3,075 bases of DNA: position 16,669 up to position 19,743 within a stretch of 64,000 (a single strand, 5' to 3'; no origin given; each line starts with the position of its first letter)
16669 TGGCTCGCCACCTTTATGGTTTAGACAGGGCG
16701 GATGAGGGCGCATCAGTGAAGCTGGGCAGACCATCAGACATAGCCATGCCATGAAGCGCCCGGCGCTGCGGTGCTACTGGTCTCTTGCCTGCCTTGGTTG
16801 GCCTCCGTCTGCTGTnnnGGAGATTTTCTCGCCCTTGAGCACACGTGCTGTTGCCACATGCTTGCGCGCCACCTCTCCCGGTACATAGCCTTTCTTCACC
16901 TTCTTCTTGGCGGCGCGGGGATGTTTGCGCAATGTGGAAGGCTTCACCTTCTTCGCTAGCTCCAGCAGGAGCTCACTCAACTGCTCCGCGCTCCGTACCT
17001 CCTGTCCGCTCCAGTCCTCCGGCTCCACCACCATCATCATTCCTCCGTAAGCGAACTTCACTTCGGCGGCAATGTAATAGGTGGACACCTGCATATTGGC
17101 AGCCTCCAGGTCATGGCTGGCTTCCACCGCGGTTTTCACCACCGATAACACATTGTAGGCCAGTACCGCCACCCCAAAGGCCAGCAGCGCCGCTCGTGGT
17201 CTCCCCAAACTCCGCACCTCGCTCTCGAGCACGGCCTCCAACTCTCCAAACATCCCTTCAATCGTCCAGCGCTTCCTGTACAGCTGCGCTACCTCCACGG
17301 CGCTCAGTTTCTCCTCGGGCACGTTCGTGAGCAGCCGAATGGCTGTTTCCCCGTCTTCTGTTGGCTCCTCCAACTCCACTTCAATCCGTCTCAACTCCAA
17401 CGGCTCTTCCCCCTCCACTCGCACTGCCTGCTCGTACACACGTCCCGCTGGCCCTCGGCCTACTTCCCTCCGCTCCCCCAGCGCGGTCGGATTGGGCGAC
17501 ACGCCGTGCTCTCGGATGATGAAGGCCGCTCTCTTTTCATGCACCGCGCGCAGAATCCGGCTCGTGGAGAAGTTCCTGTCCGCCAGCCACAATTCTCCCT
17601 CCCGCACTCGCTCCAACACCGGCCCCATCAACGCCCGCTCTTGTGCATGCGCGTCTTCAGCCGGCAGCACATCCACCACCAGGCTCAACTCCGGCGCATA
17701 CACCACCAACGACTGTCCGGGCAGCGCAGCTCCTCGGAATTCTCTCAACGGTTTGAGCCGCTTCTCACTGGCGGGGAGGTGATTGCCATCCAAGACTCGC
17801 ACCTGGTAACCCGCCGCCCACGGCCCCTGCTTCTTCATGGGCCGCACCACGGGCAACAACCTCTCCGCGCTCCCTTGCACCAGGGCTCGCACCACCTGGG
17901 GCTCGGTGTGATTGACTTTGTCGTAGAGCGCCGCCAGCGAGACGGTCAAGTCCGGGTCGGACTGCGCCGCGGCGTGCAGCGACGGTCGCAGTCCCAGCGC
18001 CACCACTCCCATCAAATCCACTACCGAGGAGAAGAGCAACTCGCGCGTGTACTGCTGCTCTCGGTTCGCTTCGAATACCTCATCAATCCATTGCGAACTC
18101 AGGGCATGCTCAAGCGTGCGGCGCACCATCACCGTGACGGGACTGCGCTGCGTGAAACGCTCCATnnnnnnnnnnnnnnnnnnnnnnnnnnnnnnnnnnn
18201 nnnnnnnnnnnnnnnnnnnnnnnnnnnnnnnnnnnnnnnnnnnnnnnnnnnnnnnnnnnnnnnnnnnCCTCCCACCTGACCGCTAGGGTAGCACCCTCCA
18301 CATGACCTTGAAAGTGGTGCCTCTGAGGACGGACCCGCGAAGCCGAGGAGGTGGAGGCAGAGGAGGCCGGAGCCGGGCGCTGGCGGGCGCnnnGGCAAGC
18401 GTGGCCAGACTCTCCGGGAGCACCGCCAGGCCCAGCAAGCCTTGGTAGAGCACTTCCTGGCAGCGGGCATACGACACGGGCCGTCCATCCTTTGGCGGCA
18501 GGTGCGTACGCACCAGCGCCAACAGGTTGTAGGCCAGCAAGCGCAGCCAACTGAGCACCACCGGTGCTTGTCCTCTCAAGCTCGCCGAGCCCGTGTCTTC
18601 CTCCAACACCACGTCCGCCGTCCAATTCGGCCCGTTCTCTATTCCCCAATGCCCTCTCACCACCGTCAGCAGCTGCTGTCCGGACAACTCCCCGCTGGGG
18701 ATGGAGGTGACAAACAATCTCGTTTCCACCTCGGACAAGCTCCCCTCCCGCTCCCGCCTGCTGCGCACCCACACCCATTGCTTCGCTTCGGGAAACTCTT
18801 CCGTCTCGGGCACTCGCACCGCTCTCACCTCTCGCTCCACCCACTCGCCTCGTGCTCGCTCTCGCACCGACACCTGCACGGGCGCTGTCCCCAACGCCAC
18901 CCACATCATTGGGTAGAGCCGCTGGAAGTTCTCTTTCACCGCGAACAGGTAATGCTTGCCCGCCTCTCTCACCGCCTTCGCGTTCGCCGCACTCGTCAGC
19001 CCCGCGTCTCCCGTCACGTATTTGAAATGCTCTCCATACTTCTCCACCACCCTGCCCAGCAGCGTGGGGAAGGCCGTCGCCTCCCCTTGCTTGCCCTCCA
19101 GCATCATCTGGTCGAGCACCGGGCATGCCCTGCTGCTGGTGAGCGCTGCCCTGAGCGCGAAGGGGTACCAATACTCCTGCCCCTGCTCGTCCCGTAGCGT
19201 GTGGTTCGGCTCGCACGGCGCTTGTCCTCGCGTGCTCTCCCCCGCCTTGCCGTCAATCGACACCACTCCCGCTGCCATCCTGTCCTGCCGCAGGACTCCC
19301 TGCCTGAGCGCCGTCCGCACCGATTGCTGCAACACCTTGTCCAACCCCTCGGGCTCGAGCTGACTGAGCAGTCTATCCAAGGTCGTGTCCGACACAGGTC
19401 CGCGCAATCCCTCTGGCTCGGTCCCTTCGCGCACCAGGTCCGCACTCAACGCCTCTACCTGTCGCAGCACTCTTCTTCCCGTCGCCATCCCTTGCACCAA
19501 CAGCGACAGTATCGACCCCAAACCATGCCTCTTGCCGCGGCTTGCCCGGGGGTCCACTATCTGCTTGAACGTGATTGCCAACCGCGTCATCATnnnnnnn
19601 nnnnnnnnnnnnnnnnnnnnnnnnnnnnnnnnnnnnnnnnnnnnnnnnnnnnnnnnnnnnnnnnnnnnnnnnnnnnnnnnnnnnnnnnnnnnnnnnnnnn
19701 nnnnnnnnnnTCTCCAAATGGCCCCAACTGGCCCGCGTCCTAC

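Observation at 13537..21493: Five-level nested insertion-sequence stack (IS4 fragment < IS66 < ISAs1 < ISAs1 < IS4 < IS5)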

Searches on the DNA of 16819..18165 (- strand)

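Call 32: search_rna_families(sources=[L041, L054, L037], threshold=gathering)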
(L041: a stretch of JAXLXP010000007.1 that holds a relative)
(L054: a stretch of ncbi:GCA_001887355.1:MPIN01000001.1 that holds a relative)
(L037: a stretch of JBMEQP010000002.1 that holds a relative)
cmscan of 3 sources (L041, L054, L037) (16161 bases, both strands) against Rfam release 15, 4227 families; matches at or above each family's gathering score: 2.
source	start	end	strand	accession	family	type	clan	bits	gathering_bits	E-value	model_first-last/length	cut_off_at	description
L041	1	146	+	RF02005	group-II-D1D4-6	Intron;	CL00102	76.7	49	3e-20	102-225/225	5'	Group II catalytic intron D1-D4-6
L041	1308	1381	+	RF00029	Intron_gpII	Intron;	-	42.5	40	1.4e-05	1-77/77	no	Group II catalytic intron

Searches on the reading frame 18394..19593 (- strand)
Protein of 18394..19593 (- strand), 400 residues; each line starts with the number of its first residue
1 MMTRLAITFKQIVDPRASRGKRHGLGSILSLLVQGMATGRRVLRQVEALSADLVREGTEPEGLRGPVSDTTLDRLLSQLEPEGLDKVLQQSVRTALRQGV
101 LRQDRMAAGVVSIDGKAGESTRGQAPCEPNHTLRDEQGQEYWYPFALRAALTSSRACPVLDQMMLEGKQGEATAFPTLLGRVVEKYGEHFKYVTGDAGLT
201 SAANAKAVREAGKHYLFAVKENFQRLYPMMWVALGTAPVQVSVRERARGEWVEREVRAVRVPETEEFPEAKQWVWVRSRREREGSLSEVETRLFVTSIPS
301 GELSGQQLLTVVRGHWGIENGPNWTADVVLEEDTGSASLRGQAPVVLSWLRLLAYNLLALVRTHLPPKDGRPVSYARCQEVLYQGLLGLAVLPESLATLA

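Call 6: search_protein_families(library=pfam, proteins=[window:18394-19593:-])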
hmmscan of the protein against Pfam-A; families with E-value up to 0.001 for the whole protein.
seq(400 aa): 2 families
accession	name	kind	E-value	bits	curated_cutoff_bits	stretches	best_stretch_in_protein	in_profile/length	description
PF01609.27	DDE_Tnp_1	-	5.5e-11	43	23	1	142-357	32-200/200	Transposase DDE domain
PF13808.11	DDE_Tnp_1_assoc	-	6.2e-08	33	32.3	1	8-90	3-86/88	DDE_Tnp_1-associated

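Call 7: search_protein_families(library=ncbifam, proteins=[window:18394-19593:-])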
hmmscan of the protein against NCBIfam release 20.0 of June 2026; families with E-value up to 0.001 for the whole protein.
seq(400 aa): 6 families
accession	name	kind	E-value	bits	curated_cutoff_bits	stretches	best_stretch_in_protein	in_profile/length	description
NF033564.0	transpos_ISAs1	equivalog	2.6e-25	89.3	70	1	67-358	41-314/314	ISAs1 family transposase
NF033539.1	transpos_IS1380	equivalog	6.3e-12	44.8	180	1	10-378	32-390/419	IS1380 family transposase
NF033559.2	transpos_IS1634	equivalog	5.6e-06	25.7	100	1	164-292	184-301/483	IS1634 family transposase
NF033551.1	transpos_IS1182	equivalog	0.00031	19.7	270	0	159-221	281-343/488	IS1182 family transposase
NF033593.1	transpos_ISNCY_1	equivalog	0.00072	18.3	325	0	148-212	303-367/444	ISNCY family transposase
NF033592.1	transpos_IS4_1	equivalog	0.00096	18.3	115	0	166-321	158-293/332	IS4 family transposase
